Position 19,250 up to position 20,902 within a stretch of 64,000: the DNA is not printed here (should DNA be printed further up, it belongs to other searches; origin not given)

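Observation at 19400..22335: B12-mutase catalytic-domain-only gene translationally coupled to an LpdA-type flavoprotein; a second catalytic-only paralog coupled to zinc-ribbon and membrane proteins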

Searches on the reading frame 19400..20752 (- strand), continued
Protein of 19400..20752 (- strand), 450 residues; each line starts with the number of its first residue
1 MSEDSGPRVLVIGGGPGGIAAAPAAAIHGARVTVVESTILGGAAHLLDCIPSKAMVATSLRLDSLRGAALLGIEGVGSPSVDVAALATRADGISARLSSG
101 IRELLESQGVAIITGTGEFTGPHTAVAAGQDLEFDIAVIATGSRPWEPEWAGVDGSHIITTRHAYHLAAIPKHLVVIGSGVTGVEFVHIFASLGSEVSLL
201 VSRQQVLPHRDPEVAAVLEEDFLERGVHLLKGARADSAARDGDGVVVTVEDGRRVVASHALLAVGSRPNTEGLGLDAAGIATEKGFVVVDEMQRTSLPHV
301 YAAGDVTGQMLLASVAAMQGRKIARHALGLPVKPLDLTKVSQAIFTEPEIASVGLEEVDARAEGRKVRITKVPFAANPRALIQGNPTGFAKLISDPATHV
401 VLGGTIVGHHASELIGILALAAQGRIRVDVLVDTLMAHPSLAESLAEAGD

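Call 55: search_solved_structures(query=window:19400-20752:-, max_evalue=1e-20, show_alignments=1)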
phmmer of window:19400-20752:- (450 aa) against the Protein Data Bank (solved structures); distinct sequences matched with E-value up to 1e-20: 122 (the best 60 are shown).
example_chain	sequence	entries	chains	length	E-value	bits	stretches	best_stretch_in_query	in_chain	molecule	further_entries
1xdi_A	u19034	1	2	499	5.6e-90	305.7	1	8-448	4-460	Rv3303c-lpdA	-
1ebd_A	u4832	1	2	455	1.4e-71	245.1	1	9-449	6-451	DIHYDROLIPOAMIDE DEHYDROGENASE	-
2eq7_A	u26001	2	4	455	5.6e-69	236.5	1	9-448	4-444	2-oxoglutarate dehydrogenase E3 component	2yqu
5x1y_B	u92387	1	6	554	2.8e-68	234.2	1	8-446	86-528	Mercuric reductase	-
2eq6_A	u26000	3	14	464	3.2e-66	227.4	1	9-449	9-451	Pyruvate dehydrogenase complex, dihydrolipoamide dehydrogenase E3 component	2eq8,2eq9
3ii4_A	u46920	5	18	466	1.2e-63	218.9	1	9-447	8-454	Dihydrolipoyl dehydrogenase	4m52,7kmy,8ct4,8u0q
2a8x_A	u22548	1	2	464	1.2e-63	218.9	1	9-447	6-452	Dihydrolipoyl dehydrogenase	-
4jdr_A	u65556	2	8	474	3.7e-62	214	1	3-448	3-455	Dihydrolipoyl dehydrogenase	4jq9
9h2i_B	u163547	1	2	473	6.7e-62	213.2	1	7-448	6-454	Dihydrolipoyl dehydrogenase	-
5u25_A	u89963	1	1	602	1.5e-61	212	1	7-448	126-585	Dihydrolipoamide dehydrogenase (E3 component of pyruvate and 2-oxoglutarate dehydrogenase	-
1ojt_A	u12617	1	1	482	6.3e-60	206.7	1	4-448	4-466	SURFACE PROTEIN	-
1bhy_A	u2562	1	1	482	1.4e-59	205.5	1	4-448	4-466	P64K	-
6uzi_A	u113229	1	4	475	6.7e-58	200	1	9-448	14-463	Dihydrolipoyl dehydrogenase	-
5tr3_A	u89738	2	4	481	8.8e-58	199.6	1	9-448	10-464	Dihydrolipoyl dehydrogenase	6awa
1lvl_A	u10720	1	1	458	3.1e-57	197.8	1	9-448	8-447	DIHYDROLIPOAMIDE DEHYDROGENASE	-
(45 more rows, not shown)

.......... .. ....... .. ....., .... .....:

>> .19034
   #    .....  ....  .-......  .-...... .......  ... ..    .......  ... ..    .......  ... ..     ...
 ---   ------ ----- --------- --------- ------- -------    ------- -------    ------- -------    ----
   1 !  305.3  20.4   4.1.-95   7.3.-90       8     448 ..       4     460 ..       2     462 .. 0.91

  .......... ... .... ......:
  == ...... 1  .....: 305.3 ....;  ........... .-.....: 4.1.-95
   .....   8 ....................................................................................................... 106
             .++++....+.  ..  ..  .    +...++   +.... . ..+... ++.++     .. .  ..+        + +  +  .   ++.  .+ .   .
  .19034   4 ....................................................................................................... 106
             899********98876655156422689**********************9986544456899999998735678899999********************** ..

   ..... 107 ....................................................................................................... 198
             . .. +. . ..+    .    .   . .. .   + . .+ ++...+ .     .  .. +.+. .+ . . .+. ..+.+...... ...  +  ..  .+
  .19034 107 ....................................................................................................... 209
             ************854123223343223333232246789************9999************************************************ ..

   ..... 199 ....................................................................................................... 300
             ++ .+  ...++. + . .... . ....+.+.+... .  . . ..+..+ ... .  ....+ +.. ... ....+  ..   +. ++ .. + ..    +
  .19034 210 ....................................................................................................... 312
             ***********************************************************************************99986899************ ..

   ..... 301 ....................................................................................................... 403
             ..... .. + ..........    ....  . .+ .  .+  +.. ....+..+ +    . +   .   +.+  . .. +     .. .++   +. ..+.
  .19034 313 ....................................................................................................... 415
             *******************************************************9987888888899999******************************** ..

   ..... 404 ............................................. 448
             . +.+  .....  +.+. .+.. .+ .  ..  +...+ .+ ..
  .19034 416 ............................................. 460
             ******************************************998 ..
